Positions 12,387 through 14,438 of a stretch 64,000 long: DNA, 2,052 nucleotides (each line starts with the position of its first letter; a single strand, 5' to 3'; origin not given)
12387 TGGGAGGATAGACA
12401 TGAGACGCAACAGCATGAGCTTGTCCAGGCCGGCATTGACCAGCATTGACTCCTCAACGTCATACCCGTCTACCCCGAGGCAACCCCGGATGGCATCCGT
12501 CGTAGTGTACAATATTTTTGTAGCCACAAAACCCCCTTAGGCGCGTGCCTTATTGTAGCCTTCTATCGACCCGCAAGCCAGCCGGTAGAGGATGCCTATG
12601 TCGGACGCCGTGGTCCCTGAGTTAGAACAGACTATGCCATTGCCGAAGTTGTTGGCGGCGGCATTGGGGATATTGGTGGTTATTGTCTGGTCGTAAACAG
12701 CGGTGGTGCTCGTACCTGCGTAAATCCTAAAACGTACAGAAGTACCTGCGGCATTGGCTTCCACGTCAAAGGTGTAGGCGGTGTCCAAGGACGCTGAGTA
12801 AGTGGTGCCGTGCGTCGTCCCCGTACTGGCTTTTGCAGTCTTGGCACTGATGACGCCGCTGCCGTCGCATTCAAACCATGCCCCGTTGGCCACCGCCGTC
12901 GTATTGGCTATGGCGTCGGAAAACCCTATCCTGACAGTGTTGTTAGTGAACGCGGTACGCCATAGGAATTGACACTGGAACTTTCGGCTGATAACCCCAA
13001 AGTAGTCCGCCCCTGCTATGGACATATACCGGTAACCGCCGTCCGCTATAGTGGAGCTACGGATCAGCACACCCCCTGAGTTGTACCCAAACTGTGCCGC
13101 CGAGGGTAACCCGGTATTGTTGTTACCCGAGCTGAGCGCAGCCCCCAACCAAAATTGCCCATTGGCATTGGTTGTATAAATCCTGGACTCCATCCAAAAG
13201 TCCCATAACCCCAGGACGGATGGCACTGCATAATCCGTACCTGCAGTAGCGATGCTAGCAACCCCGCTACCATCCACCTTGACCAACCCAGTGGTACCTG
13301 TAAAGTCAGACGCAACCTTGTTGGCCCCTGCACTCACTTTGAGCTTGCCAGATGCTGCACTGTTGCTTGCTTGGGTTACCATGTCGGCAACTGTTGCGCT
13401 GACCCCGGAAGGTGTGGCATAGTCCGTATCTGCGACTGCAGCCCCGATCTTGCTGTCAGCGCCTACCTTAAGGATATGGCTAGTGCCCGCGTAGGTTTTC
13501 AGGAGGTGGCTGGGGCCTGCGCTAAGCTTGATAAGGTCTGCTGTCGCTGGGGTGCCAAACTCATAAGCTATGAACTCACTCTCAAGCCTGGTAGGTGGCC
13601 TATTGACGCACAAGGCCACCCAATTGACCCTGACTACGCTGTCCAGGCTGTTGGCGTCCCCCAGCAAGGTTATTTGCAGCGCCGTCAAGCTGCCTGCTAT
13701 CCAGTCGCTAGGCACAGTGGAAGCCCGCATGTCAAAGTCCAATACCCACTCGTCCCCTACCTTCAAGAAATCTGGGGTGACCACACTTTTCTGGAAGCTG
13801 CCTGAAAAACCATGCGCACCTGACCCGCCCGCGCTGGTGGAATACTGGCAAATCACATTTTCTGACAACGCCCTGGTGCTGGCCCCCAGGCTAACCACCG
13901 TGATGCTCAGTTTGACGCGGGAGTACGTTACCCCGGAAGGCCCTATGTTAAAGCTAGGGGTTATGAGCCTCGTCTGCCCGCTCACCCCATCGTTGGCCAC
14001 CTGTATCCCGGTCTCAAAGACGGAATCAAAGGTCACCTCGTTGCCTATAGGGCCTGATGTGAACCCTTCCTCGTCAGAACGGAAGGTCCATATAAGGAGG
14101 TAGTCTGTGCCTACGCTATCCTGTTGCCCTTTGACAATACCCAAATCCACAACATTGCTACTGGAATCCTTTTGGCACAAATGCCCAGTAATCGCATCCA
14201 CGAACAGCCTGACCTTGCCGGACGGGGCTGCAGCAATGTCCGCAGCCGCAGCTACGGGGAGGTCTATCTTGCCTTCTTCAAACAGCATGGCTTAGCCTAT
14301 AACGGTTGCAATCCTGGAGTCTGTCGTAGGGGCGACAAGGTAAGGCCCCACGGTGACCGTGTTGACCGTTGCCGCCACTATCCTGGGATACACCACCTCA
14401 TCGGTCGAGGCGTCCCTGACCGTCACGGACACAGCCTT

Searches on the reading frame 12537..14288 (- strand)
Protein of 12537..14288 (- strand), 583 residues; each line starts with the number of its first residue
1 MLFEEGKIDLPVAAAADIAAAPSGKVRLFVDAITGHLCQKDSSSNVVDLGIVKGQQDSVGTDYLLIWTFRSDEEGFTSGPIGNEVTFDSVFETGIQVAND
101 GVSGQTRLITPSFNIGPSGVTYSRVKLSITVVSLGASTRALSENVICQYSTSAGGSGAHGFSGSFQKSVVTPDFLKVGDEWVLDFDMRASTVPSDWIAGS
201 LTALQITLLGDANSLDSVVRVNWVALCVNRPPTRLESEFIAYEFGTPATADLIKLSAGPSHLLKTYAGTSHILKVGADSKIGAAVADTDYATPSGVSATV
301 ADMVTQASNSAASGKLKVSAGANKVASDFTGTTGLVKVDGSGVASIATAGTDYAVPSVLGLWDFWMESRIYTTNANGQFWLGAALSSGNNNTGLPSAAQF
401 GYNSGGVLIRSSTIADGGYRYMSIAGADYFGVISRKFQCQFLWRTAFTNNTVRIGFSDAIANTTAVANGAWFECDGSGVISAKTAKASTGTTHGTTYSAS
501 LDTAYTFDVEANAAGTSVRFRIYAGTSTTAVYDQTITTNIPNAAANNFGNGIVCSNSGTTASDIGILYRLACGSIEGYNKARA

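Call 10: search_protein_families(library=pfam, proteins=[window:12537-14288:-], max_evalue=0.001)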
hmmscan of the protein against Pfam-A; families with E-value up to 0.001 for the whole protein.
window:12537-14288:- (583 aa): 1 family
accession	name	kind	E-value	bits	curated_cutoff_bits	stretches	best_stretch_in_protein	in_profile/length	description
PF22237.3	SO2946-like_C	-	7.8e-17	62.2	27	1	405-563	4-158/163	SO2946-like, C-terminal domain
